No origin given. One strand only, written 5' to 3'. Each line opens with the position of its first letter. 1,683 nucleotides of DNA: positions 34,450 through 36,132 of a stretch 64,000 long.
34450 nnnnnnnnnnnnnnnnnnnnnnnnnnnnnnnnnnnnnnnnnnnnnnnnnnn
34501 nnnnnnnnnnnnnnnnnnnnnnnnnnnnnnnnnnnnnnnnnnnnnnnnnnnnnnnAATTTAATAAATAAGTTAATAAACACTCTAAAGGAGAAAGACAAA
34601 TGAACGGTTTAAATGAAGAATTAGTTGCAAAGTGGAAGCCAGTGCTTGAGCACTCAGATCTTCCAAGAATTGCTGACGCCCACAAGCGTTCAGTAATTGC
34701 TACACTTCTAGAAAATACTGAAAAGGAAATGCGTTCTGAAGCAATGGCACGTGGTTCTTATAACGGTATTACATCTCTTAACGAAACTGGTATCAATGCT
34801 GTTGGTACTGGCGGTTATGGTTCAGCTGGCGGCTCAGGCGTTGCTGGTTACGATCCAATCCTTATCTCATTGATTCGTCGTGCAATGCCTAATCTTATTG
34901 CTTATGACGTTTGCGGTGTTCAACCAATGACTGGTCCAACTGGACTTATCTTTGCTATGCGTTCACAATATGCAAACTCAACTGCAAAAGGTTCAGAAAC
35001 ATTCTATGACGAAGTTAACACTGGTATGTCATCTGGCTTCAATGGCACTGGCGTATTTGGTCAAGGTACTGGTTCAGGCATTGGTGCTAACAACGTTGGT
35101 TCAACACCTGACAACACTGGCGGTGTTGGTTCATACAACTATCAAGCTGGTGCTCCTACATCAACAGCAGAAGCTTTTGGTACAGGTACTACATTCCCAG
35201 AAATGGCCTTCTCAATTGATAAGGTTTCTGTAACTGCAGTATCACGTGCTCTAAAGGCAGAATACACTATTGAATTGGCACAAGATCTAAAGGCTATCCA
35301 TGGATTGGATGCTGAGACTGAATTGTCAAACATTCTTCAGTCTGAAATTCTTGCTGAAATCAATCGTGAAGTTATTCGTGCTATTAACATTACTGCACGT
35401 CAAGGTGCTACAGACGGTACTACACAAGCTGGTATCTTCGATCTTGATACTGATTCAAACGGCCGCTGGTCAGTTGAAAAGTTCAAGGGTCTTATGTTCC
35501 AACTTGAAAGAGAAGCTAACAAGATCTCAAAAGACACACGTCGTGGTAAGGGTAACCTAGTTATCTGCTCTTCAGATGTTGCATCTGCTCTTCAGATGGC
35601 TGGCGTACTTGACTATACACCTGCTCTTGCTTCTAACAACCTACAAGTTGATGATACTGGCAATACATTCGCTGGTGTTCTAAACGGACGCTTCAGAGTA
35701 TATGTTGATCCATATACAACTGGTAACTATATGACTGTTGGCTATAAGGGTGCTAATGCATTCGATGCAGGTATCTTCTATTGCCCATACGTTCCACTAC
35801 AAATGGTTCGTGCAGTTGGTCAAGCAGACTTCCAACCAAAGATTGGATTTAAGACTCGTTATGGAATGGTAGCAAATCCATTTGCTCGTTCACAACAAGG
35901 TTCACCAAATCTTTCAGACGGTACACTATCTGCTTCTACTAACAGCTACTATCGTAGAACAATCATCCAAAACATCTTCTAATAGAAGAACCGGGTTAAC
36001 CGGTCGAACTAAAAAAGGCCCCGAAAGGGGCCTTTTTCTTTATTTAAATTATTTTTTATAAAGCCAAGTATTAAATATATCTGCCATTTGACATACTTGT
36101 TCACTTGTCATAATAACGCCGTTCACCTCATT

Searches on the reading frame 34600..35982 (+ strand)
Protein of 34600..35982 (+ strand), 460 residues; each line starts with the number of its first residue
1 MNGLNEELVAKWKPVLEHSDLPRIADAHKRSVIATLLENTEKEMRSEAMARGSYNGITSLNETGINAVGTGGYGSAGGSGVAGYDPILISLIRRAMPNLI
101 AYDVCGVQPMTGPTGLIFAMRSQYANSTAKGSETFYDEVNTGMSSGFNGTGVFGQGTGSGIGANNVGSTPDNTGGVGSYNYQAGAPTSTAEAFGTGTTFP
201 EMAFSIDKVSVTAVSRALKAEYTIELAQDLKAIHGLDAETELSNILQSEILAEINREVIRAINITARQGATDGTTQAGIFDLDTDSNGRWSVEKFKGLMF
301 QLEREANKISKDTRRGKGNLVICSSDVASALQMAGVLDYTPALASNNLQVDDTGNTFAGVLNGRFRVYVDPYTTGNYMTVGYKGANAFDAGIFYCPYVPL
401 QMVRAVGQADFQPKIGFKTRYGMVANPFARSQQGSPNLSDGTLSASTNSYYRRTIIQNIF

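Call 6: search_dna_similar(query=window:34600-35982:+, collection=phages, mode=protein, max_rows=25)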
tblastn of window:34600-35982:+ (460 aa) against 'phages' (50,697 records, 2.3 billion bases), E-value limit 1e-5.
Records with a match: 2594; places in all: 4066; records where one place covers at least 80% of the query: 2442.
Best place of each record, by identity: 60-80% 1; <60% 2593.
By first word of the organism name: Escherichia 671; Synechococcus 389; Klebsiella 332; Salmonella 203; Vibrio 136; Shigella 89; Aeromonas 86; Acinetobacter 71; Cyanophage 61; Enterobacter 58; and 61 more.
By host as written in the record: - 467; Escherichia coli 282; Klebsiella pneumoniae 115; Synechococcus 107; Escherichia coli O157:H7 39; Synechococcus sp. 38; Salmonella enterica 29; Synechococcus sp. WH7803 28; and 575 more.
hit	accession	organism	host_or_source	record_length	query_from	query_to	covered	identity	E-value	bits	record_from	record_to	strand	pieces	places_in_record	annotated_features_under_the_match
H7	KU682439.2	Stenotrophomonas phage vB_SmaS-DLP_6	Stenotrophomonas maltophilia D1571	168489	4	460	99%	66.2%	0e+0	583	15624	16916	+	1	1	precursor of major head subunit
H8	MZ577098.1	Methylophilales phage Melnitz-3 EXVC039M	Methylophilales_sp._H5P1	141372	6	460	99%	59.4%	3e-163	516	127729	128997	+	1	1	major capsid protein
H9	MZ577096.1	Methylophilales phage Melnitz-2 EXVC040M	Methylophilales_sp._H5P1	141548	6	460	99%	59.4%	3e-163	516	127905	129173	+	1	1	major capsid protein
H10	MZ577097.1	Methylophilales phage Melnitz EXVC044M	Methylophilales_sp._H5P1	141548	6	460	99%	59.4%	3e-163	516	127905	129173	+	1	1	major capsid protein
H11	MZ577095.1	Methylophilales phage Melnitz-1 EXVC043M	Methylophilales_sp._H5P1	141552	6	460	99%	59.4%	3e-163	516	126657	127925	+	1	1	hypothetical protein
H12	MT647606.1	Pelagibacter phage Mosig EXVC030M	Candidatus Pelagibacter ubique HTCC1062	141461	4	460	99%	58.3%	2e-160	508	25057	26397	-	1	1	putative major capsid protein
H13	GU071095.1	Synechococcus phage S-SM2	Synechococcus sp. WH8017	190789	5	460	99%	58.2%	2e-155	493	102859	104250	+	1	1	gp23: precursor of major head subunit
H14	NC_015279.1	Synechococcus phage S-SM2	Synechococcus sp. WH8017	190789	5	460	99%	58.2%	2e-155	493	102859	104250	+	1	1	gp23: major head protein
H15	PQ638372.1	Synechococcus phage WH25-B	Synechococcus sp. WH 7803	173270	6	460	99%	58.2%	4e-154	489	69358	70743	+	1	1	major capsid protein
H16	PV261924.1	Synechococcus phage RN05-S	Synechococcus sp. MW02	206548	5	460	99%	57.4%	8e-155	491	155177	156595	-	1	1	major capsid protein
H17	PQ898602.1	Synechococcus phage S-SCSM2R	Synechococcus sp. WH7803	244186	1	460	100%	56.8%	5e-156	495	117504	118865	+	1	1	major capsid protein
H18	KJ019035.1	Synechococcus phage ACG-2014d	-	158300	6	460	99%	57.3%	3e-151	481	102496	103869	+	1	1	head vertex precursor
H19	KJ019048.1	Synechococcus phage ACG-2014d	-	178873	6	460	99%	57.3%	3e-151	481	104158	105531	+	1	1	head vertex precursor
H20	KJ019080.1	Synechococcus phage ACG-2014d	-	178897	6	460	99%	57.3%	3e-151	481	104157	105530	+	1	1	head vertex precursor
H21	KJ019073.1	Synechococcus phage ACG-2014d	-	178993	6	460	99%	57.3%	3e-151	481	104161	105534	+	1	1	head vertex precursor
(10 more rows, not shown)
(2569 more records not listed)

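Call 13: find_related_loci(query=window:34600-35982:+, collection=viral_contigs, flank=10000)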
Query window:34600-35982:+ (460 aa) in viral_contigs; peptide patterns used: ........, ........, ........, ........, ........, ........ (x = any residue, [..] = any of these).
599 stretches matched a pattern (row limit reached: there are more); 598 encode a relative of the query (tblastn E <= 1e-3); the best 80 are kept; 80 distinct loci.
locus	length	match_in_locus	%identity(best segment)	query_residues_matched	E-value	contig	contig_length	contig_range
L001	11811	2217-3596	89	1-460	0e+0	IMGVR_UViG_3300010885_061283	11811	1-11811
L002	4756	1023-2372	74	1-460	0e+0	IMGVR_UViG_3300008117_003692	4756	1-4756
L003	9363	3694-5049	76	1-460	0e+0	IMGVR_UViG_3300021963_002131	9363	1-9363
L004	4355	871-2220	74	1-460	0e+0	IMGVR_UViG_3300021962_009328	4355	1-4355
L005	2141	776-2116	68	4-460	0e+0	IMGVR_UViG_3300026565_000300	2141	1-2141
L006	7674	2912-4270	68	1-460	0e+0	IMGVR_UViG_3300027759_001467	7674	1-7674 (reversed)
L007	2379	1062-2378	69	4-456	0e+0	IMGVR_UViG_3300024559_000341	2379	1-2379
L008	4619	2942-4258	66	4-460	0e+0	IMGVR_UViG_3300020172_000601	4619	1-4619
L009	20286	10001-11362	68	1-460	0e+0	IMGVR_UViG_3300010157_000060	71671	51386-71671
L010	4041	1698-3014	67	4-460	0e+0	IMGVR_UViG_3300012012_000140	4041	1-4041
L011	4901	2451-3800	67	4-460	0e+0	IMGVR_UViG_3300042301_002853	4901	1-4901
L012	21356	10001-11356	67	1-460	0e+0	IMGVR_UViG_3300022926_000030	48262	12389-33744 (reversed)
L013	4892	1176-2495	67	4-460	0e+0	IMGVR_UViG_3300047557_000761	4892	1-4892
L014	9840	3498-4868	67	1-460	0e+0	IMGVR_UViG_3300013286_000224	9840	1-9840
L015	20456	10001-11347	67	1-460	0e+0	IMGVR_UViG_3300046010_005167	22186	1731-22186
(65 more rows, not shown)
